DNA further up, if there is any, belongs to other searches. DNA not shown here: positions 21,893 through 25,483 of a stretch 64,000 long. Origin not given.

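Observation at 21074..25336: One 1,420-codon ORF fuses a Tat-type 4x[4Fe-4S] subunit, an NrfD/HybB-like membrane subunit and a 14-CXXCH cytochrome c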

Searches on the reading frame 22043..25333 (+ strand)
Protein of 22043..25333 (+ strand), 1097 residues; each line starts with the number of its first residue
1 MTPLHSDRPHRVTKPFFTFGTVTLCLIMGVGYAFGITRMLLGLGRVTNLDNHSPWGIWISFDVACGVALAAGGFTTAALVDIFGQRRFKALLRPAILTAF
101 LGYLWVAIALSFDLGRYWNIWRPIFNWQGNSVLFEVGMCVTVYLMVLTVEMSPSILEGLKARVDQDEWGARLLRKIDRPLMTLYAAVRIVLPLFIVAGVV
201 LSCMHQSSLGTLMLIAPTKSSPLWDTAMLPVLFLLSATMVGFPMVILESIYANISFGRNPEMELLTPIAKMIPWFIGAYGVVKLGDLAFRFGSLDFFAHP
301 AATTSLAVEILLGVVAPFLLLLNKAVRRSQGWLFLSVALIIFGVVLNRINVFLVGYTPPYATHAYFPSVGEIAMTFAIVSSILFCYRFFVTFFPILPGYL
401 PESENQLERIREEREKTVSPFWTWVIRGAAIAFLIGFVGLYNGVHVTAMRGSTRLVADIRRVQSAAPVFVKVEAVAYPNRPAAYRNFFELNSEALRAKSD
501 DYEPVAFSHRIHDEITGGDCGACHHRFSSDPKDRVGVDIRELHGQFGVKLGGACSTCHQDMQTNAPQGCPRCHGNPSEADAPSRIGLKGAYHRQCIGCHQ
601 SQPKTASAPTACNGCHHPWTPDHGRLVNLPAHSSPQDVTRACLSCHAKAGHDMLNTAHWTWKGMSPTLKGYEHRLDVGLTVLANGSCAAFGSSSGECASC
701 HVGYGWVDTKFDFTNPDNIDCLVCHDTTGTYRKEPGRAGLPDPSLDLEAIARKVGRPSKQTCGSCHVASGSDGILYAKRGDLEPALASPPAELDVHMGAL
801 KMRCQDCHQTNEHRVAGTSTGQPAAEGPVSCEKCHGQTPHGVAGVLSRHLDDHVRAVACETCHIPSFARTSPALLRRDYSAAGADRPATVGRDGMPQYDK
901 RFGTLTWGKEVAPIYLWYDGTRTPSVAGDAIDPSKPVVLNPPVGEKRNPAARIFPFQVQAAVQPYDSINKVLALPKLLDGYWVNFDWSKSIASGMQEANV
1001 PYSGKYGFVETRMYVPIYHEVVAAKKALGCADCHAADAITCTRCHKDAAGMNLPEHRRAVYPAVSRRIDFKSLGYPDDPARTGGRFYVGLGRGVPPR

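Call 79: predict_structure(alignment_id=A1)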
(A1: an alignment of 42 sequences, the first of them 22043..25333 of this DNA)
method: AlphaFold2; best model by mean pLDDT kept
length: 1097 residues; sequences in the alignment: 42
mean_pLDDT: 57.1   pTM: 0.41
mean pLDDT of the five models: 57.1, 55.0, 53.7, 53.3, 53.3
residues with pLDDT >= 90: 10; 70-90: 357; 50-70: 260; < 50: 470
segments of 3 or more residues with pLDDT < 50: 1-8, 43-57, 115-121, 126-130, 211-220, 353-364, 398-419, 447-491, 501-586, 595-621, 661-669, 673-679, 684-696, 756-789, 792-865, 946-950, 1018-1045, 1047-1049, 1053-1097
pLDDT, mean of each block of 10 residues (from residue 1): 38 64 79 70 47 47 72 76 63 80 81 49 48 66 84 75 71 78 79 77 62 40 59 70 72 60 73 82 73 58 64 78 76 78 66 46 52 74 81 60 47 44 53 56 48 40 33 31 38 54 39 28 30 32 31 35 32 33 48 48 42 33 68 84 76 62 43 46 49 46 66 81 69 70 83 57 43 34 45 42 30 28 34 31 34 37 50 77 80 78 79 62 65 82 53 63 89 75 83 78 89 61 35 40 47 43 37 40 31 39
secondary structure, 60 per line:
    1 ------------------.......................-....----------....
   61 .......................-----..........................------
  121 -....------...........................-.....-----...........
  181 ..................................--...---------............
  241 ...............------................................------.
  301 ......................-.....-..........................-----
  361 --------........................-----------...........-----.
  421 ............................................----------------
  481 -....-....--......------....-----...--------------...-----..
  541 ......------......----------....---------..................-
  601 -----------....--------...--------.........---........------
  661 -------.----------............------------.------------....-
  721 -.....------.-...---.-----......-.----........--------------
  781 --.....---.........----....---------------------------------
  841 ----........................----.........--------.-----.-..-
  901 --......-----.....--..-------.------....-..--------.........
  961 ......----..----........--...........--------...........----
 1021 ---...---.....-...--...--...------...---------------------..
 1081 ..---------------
elements in order (helices of 4 or more, strands of 3 or more residues): H19-41 H43-46 H57-83 H89-114 H122-125 H132-158 H160-164 H170-214 H229-255 H262-293 H300-322 H324-328 H330-355 H369-392 H404-414 H420-464 H482-485 E487-490 H493-498 E505-508 H539-546 H553-558 H569-572 H582-599 H612-615 H635-643 H647-654 H679-690 H722-725 H747-752 H759-766 H783-787 H791-799 H804-807 H845-868 E873-878 E903-908 E914-918 E937-940 E952-966 H977-984 H987-997 E1006-1016 H1030-1034 H1079-1082

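Call 83: fold_search(model_id=the predicted structure, library=pdb)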
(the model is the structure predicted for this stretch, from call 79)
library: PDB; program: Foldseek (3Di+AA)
matches with E <= 10: 593; with E <= 0.001: 10
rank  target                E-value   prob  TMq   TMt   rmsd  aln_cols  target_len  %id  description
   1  1sp3                  4.5e-24  1.00  0.30  0.68   7.2       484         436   34  Crystal structure of octaheme cytochrome c from Shewanella oneidensis (released 2004-09-21)
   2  8k9e_C                2.1e-10  1.00  0.28  0.61   7.5       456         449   17  Cryo-EM structure of the photosynthetic alternative complex III from Chloroflexus aurantiacus at 3.3 angstrom (released 2024-03-06)
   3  6btm_C                2.4e-10  1.00  0.29  0.64   5.6       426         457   17  Structure of Alternative Complex III from Flavobacterium johnsoniae (Wild Type) (released 2018-05-09)
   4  6lod_C                7.3e-10  1.00  0.29  0.65   6.8       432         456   17  Cryo-EM structure of the air-oxidized photosynthetic alternative complex III from Roseiflexus castenholzii (released 2020-11-04)
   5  6f0k_C                8.7e-10  1.00  0.29  0.65   5.7       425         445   16  Alternative complex III (released 2018-05-09)
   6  6btm_F                5.3e-06  1.00  0.23  0.56   9.3       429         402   15  Structure of Alternative Complex III from Flavobacterium johnsoniae (Wild Type) (released 2018-05-09)
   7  8k9e_F                1.5e-05  1.00  0.22  0.52  10.2       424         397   13  Cryo-EM structure of the photosynthetic alternative complex III from Chloroflexus aurantiacus at 3.3 angstrom (released 2024-03-06)
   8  9ilt_F                1.8e-05  1.00  0.22  0.52   9.0       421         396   15  Crystal structure of alternative complex III from Chloroflexus aurantiacus (released 2025-03-19)
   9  6lod_F                2.4e-05  1.00  0.22  0.52  13.8       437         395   14  Cryo-EM structure of the air-oxidized photosynthetic alternative complex III from Roseiflexus castenholzii (released 2020-11-04)
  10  6f0k_F                3.3e-04  1.00  0.24  0.59   8.7       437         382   11  Alternative complex III (released 2018-05-09)
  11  2vpw_C                8.5e-03  1.00  0.17  0.65   7.5       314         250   16  Polysulfide reductase with bound menaquinone (released 2008-06-10)
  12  9fka_B                2.4e-02  1.00  0.19  0.48   9.4       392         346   13  Cryo-EM structure of the reduced cytochrome bd oxidase from M. tuberculosis (released 2025-02-12)
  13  7nkz_B                2.7e-02  0.99  0.18  0.47   9.2       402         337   13  Cryo-EM structure of the cytochrome bd oxidase from M. tuberculosis at 2.5 A resolution (released 2021-09-22)
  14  8b4o_B                4.2e-02  0.99  0.18  0.46   9.5       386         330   15  Cryo-EM structure of cytochrome bd oxidase from C. glutamicum (released 2022-12-28)
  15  9ll1                  6.3e-02  0.11  0.07  0.12  24.7       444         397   14  Cryo-EM structure of G6PT1 in complex with Chlorogenic acid (released 2025-12-31)
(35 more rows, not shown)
